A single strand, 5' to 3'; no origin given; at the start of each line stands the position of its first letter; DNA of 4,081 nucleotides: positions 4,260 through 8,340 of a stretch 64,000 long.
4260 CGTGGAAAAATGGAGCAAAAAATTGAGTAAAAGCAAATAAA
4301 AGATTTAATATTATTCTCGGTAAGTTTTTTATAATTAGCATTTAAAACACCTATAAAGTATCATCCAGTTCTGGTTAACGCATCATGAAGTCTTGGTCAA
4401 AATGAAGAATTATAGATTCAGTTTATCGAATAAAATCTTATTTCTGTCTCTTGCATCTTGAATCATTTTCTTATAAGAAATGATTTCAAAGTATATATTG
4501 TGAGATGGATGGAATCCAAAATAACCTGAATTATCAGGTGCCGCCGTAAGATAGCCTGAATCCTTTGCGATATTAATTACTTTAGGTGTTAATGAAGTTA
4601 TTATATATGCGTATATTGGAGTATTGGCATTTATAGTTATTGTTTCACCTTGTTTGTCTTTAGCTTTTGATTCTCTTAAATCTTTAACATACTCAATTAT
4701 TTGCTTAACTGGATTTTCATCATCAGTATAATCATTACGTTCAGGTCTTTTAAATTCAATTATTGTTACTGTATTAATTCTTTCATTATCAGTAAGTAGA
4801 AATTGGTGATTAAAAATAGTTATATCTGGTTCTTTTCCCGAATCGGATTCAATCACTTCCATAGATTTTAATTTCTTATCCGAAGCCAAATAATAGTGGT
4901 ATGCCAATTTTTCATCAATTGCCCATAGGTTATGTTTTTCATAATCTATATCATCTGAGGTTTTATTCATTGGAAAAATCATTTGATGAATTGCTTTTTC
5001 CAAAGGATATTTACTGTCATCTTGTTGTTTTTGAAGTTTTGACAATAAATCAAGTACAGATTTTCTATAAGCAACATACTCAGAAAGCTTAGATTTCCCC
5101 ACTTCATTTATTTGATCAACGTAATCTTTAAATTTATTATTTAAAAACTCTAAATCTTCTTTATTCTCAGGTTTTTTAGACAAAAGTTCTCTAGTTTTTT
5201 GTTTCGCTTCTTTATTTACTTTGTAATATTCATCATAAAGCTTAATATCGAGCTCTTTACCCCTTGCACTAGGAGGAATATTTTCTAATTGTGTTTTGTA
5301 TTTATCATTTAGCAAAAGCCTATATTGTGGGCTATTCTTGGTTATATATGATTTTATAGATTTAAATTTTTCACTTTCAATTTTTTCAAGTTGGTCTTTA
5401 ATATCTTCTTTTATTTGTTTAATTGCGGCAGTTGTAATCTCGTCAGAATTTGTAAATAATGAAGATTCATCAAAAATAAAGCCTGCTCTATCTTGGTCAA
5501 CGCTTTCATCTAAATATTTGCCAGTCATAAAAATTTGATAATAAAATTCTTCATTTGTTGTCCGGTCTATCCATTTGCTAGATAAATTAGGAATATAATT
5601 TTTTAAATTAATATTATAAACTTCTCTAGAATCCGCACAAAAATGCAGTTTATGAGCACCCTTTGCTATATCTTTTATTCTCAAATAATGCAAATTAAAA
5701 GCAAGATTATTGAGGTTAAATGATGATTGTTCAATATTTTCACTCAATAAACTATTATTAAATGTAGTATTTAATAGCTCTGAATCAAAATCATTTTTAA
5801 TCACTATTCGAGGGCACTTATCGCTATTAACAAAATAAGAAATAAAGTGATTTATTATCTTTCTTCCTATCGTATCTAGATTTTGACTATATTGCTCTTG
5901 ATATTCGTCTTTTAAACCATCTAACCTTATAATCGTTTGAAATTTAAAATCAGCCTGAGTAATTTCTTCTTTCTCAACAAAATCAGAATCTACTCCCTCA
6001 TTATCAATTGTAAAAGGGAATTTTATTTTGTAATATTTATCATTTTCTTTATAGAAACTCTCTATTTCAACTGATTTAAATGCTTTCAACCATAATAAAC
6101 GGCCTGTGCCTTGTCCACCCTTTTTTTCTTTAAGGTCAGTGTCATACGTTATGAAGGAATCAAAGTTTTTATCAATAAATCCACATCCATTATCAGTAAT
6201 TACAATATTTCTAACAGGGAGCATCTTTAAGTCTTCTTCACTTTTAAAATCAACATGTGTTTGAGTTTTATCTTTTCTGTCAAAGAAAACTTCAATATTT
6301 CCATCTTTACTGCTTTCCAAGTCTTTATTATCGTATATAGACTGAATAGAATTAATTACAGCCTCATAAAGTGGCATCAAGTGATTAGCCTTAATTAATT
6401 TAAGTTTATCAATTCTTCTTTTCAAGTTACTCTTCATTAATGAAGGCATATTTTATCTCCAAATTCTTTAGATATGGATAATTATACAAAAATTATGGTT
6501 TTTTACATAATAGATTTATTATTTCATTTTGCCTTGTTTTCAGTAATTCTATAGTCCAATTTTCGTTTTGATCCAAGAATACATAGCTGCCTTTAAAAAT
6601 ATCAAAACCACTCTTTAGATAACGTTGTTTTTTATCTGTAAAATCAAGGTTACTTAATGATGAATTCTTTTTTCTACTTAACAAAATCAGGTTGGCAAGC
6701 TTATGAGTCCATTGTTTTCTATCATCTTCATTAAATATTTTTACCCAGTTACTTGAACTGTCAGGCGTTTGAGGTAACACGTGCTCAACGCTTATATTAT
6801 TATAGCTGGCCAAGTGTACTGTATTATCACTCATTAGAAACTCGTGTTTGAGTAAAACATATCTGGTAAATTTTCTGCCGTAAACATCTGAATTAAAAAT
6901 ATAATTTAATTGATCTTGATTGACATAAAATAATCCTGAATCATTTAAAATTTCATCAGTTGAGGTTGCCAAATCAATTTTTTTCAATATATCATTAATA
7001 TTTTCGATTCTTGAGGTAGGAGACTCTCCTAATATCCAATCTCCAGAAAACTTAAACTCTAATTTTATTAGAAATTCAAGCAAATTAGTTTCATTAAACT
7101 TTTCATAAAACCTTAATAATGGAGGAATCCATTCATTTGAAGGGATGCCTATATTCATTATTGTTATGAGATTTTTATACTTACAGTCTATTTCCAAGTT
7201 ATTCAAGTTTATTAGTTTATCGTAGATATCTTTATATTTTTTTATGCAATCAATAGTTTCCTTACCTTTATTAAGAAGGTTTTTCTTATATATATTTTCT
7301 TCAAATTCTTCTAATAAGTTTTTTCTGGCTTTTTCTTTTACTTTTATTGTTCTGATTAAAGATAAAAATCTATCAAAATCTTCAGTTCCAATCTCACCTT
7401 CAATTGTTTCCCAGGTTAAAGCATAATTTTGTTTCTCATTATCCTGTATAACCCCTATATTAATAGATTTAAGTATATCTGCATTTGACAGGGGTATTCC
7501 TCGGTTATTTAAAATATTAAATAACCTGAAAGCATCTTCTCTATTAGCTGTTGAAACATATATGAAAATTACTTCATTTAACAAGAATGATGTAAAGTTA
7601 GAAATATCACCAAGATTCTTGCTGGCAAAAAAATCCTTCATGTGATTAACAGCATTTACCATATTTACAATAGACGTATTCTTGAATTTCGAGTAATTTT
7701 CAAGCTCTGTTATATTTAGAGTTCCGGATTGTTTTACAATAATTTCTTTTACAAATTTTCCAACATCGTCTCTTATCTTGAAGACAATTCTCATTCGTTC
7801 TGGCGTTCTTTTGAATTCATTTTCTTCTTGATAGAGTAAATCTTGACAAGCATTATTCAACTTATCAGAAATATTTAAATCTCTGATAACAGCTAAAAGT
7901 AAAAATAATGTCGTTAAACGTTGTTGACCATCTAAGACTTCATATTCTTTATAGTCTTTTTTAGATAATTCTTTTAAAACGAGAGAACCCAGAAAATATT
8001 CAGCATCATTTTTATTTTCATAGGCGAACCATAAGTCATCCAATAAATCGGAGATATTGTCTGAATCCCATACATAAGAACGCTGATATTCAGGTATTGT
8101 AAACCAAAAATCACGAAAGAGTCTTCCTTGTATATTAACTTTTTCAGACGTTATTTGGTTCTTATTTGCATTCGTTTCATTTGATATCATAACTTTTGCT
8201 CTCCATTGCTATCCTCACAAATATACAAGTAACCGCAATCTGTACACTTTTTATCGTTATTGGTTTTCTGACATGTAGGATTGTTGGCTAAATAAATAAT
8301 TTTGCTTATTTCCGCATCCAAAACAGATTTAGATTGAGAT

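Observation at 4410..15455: Five-gene translationally coupled operon: YhaM-like HD nuclease, AddB-like, AddA-like, DUF262/DUF1524, GHKL-PD-ExK ATPase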

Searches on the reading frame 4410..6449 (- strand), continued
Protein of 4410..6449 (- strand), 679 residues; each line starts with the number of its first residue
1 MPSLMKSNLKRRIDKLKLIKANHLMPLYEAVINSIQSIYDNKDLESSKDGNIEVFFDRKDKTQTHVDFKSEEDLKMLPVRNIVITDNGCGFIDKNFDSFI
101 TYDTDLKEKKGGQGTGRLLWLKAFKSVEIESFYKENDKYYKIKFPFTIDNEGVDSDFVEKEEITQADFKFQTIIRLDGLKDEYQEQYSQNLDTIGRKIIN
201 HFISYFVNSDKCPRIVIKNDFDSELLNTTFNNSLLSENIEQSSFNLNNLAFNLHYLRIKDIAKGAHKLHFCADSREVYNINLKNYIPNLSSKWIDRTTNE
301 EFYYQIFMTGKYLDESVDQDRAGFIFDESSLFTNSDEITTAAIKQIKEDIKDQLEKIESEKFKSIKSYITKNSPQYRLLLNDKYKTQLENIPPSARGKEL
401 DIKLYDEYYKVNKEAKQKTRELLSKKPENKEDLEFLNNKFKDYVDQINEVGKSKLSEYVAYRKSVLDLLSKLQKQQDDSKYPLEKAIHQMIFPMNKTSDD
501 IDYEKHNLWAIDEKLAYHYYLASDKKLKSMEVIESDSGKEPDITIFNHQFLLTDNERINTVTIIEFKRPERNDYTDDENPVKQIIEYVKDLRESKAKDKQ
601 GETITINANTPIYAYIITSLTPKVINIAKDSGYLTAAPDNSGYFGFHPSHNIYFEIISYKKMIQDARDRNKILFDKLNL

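Call 67: search_dna_similar(query=window:4410-6449:-, collection=plasmids, mode=protein, max_rows=12)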
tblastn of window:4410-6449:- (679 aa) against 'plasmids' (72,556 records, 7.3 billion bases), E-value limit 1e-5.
Records with a match: 55; places in all: 56; records where one place covers at least 80% of the query: 48.
Best place of each record, by identity: <60% 55.
By first word of the organism name: Agrobacterium 17; Rhizobium 5; Rhodococcus 4; Phaeobacter 3; Candidatus 2; Acinetobacter 2; Sinorhizobium 2; Bradyrhizobium 2; Spirosoma 1; Hymenobacter 1; and 16 more.
By predicted mobility (MOB-suite, as given by PLSDB): conjugative 29; non-mobilizable 20; mobilizable 6.
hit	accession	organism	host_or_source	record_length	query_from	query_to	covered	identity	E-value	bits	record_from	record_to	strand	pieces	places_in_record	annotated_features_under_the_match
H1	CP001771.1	Spirosoma linguale DSM 74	-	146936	24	679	97%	35.6%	7e-99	340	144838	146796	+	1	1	conserved hypothetical protein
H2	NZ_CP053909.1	Hymenobacter sp. BRD128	cell culture,soil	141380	3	679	100%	33.1%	3e-93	324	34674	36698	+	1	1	hypothetical protein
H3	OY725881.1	Subdoligranulum variabile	-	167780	24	679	97%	33.2%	6e-82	291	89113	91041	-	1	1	record has no annotation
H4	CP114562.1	Candidatus Manganitrophus sp.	activated carbon metagenome,metagenomic ...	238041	4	679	100%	32.1%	1e-93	325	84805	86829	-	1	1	ATP-binding protein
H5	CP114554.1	Candidatus Manganitrophus sp.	activated carbon metagenome,metagenomic ...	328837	4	679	100%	32.1%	1e-93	325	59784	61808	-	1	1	ATP-binding protein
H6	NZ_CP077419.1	Rhodococcus qingshengii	pure culture,oil-contaminated water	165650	2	679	100%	32.0%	3e-90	315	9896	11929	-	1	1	hypothetical protein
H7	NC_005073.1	Rhodococcus erythropolis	-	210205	2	679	100%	32.0%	3e-90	315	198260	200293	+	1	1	hypothetical protein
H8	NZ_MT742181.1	Acinetobacter johnsonii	-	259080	24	679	97%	32.4%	8e-82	290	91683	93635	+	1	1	ATP-binding protein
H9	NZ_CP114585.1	Salinivibrio proteolyticus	-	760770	21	679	97%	32.1%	2e-87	307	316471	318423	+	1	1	ATP-binding protein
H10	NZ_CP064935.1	Rhizobium phaseoli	Phaseolus vulgaris,single cell,soil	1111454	24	679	97%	32.2%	2e-96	333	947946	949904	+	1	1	record has no annotation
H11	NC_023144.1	Rhodococcus pyridinivorans SB3094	-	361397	21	679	97%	31.9%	9e-90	314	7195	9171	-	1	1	hypothetical protein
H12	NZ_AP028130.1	Vibrio fluvialis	Homo sapiens,Stool sample from a ...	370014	21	679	97%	31.9%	9e-86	302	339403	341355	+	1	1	ATP-binding protein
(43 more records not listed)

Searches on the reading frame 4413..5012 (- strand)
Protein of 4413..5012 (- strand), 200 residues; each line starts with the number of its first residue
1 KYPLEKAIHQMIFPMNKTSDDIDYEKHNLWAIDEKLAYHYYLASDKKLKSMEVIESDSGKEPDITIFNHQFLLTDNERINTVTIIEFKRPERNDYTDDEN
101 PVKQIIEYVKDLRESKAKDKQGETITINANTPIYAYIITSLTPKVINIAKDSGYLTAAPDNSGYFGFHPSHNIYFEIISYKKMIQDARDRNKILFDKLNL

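Call 61: predict_structure(alignment_id=A5)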
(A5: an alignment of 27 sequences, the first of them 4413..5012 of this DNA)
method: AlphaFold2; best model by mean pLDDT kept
length: 200 residues; sequences in the alignment: 27
mean_pLDDT: 70.1   pTM: 0.58
mean pLDDT of the five models: 70.1, 66.4, 65.7, 65.6, 63.6
residues with pLDDT >= 90: 61; 70-90: 59; 50-70: 15; < 50: 65
segments of 3 or more residues with pLDDT < 50: 1-20, 22-48, 61-76
pLDDT, mean of each block of 10 residues (from residue 1): 40 41 40 34 42 52 44 47 82 83 93 89 85 91 94 95 95 94 84 74
secondary structure, 60 per line:
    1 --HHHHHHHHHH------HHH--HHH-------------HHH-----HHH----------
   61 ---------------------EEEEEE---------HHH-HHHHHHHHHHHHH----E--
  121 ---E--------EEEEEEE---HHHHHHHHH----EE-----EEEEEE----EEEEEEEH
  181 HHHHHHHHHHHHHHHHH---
elements in order: H3-12 E82-87 H101-113 E133-139 H143-151 E163-168 E173-179 H180-197

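Call 63: fold_search(model_id=the predicted structure, library=pdb)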
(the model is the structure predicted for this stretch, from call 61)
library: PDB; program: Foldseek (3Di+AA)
matches with E <= 10: 309; with E <= 0.001: 0
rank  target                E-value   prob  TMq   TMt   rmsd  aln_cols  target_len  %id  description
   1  3huh_A                2.3e-01  0.20  0.22  0.32  10.0       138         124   10  The structure of biphenyl-2,3-diol 1,2-dioxygenase iii-related protein from salmonella typhimurium (released 2009-06-23)
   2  8fcy                  2.8e-01  0.21  0.20  0.02  10.9       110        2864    5  Engineered human dynein motor domain in microtubule-bound state (released 2023-06-21)
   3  8bx8_B                5.1e-01  0.13  0.22  0.02   9.0       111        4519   13  In situ outer dynein arm from Chlamydomonas reinhardtii in the post-power stroke state (released 2023-05-10)
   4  7k5b_B                5.1e-01  0.13  0.22  0.02   9.0       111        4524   13  Structure of outer-arm dynein bound to microtubule doublet in microtubule binding state 2 (MTBS-2) (released 2021-09-29)
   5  1xm5_C                5.4e-01  0.18  0.23  0.29   9.4       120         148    8  Crystal structure of metal-dependent hydrolase ybeY from E. coli, Pfam UPF0054 (released 2004-10-12)
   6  1xm5_A                5.8e-01  0.18  0.23  0.28   9.7       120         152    8  Crystal structure of metal-dependent hydrolase ybeY from E. coli, Pfam UPF0054 (released 2004-10-12)
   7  7vsr_M                6.6e-01  0.13  0.23  0.17   9.9       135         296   10  Structure of McrBC (stalkless mutant) (released 2023-02-15)
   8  2qzs                  7.0e-01  0.15  0.22  0.11   6.9       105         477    7  Crystal Structure of Wild-type E.coli GS in complex with ADP and Glucose(wtGSb) (released 2008-09-09)
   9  8bvf_B                7.0e-01  0.12  0.21  0.12  11.5       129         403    8  MoeA2 from Corynebacterium glutamicum in complex with FtsZ-CTD (released 2023-02-22)
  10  9hny_CK               7.0e-01  0.05  0.21  0.21  19.0       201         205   14  Mitoribosomal small subunit in complex with Mettl15 and Mettl17 (released 2025-03-26)
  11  6j7m_A                7.5e-01  0.28  0.25  0.15   5.4       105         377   13  Complex structure of the Pseudomonas aeruginosa rhamnosyltransferase EarP with the acceptor elongation factor EF-P (released 2019-05-15)
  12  6q1h_G                9.1e-01  0.08  0.19  0.17   9.9       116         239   12  Structure of P. aeruginosa ATCC27853 NucC, cAAA-bound form (released 2019-12-25)
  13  5umq_B                1.2e+00  0.08  0.20  0.28  11.4       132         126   16  Crystal structure of TnmS1, an antibiotic binding protein from Streptomyces sp. CB03234 (released 2018-07-04)
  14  3gyg_A                1.2e+00  0.06  0.18  0.15   8.1       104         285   14  Crystal structure of yhjK (haloacid dehalogenase-like hydrolase protein) from Bacillus subtilis (released 2009-05-12)
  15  6q1h_A                1.3e+00  0.07  0.19  0.17   9.9       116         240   12  Structure of P. aeruginosa ATCC27853 NucC, cAAA-bound form (released 2019-12-25)
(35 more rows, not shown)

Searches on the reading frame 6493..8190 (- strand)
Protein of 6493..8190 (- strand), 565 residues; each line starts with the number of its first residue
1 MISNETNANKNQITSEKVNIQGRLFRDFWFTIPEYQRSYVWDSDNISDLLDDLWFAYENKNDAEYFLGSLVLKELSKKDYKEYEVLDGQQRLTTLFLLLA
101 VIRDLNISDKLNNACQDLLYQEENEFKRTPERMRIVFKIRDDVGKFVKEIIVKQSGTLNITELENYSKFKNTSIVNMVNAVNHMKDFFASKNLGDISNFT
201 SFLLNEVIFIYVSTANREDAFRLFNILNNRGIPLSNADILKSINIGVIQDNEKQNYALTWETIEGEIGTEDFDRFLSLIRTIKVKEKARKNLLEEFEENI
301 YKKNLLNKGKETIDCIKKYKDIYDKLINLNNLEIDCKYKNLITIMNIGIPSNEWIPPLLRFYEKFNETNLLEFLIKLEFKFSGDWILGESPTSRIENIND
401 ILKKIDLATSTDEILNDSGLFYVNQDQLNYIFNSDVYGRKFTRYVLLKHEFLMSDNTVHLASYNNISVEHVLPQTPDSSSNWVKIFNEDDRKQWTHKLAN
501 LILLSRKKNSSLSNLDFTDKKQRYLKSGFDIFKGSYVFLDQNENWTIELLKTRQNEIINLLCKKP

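Call 4: search_protein_families(library=pfam, proteins=[window:6493-8190:-], max_evalue=0.01)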
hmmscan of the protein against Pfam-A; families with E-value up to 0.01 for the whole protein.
window:6493-8190:- (565 aa): 2 families
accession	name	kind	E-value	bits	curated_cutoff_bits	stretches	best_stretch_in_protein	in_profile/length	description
PF03235.19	GmrSD_N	-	1.1e-35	124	33.2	1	29-243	9-197/199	GmrSD restriction endonuclease, N-terminal domain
PF07510.16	GmrSD_C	-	4e-21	75.8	23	1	438-559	20-137/138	GmrSD restriction endonucleases, C-terminal domain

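Call 5: search_protein_families(library=padloc, proteins=[window:6493-8190:-], max_evalue=0.01)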
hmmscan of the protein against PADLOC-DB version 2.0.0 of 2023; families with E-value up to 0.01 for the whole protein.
window:6493-8190:- (565 aa): 31 families (the best 25 are shown)
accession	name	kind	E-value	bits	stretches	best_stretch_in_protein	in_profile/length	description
PDLC02686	Orf5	-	1.6e-80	269.2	1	23-562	12-563/566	Orf5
PDLC02694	Orf5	-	3.4e-76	255.1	1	19-559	7-567/574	Orf5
PDLC04155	HEC-06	-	2.9e-59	199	1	12-563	4-556/562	-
PDLC04157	HEC-06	-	2.1e-57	193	1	11-560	5-550/558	-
PDLC04154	HEC-06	-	5e-56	188.5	1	10-557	4-556/569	-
PDLC02690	Orf5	-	6.2e-55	185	1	30-558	10-522/531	Orf5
PDLC02695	Orf5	-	5.2e-49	165.1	2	13-332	3-345/601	Orf5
PDLC02687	Orf5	-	1.6e-45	153.9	1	24-546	12-539/543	Orf5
PDLC02700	Orf5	-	1.7e-41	140.6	1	22-563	4-553/555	Orf5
PDLC02701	Orf5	-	1.4e-40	137.3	2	29-325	19-333/596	Orf5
PDLC02691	Orf5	-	2.8e-38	129.8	1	30-560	21-574/579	Orf5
PDLC02693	Orf5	-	4.4e-38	129.6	1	30-560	9-537/543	Orf5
PDLC02786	SspE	-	5.2e-25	85.9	3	29-104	23-107/766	SspE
PDLC02792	SspE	-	1.9e-24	84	3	31-111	25-118/771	SspE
PDLC02688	Orf5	-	1.5e-21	74.7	2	23-318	4-309/554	Orf5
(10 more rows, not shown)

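Call 6: search_protein_families(library=ncbifam, proteins=[window:6493-8190:-], max_evalue=0.01)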
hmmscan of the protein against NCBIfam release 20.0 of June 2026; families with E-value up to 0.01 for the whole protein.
window:6493-8190:- (565 aa): 0 families

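Call 69: search_dna_similar(query=window:6493-8190:-, collection=plasmids, mode=protein, max_rows=10)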
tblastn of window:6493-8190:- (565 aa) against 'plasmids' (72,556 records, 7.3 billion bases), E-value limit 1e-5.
Records with a match: 646; places in all: 646; records where one place covers at least 80% of the query: 101.
Best place of each record, by identity: <60% 646.
By first word of the organism name: Klebsiella 512; Enterobacter 23; Acinetobacter 11; Synechocystis 9; Escherichia 8; Rhizobium 8; Lactiplantibacillus 7; Vibrio 5; Rhodococcus 4; Enterococcus 4; and 42 more.
By predicted mobility (MOB-suite, as given by PLSDB): conjugative 469; non-mobilizable 131; mobilizable 46.
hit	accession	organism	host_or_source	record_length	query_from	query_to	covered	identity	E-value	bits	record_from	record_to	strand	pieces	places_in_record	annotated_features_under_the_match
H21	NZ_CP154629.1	Acetoanaerobium noterae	cell culture,Sludge of a digestion ...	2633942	12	563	98%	49.8%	1e-143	466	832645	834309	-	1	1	none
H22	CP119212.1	Acinetobacter soli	Homo sapiens,blood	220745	13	547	94%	40.1%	6e-88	352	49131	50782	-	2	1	DUF262 domain-containing HNH endonuclease family protein | DUF262 domain-containing protein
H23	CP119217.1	Acinetobacter soli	Homo sapiens,blood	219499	13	547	95%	39.7%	8e-101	342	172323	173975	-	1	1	DUF262 domain-containing HNH endonuclease family protein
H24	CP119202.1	Acinetobacter soli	Homo sapiens,blood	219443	13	547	87%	42.1%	1e-78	363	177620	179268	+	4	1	HNH endonuclease family protein | DUF262 domain-containing protein (x2) | hypothetical protein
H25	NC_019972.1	Methanomethylovorans hollandica DSM 15978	-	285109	27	563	95%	31.8%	1e-51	198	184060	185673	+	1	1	DUF262 domain-containing protein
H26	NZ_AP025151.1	Vibrio penaeicida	Penaeus japonicus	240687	27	562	95%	31.6%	1e-34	147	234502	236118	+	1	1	DUF262 domain-containing protein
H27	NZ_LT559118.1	Nonomuraea gerenzanensis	-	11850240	3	553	98%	30.3%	5e-52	199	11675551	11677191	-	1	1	none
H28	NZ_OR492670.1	Acinetobacter gerneri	-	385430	27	561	95%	30.9%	1e-37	184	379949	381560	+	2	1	none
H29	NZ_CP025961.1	Rhodococcus qingshengii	cell culture,soil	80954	22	562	96%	30.2%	6e-45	178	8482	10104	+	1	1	DUF262 domain-containing protein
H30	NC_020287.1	Synechocystis sp. PCC 6803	-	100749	26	563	95%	30.3%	2e-25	119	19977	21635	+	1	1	DUF262 domain-containing protein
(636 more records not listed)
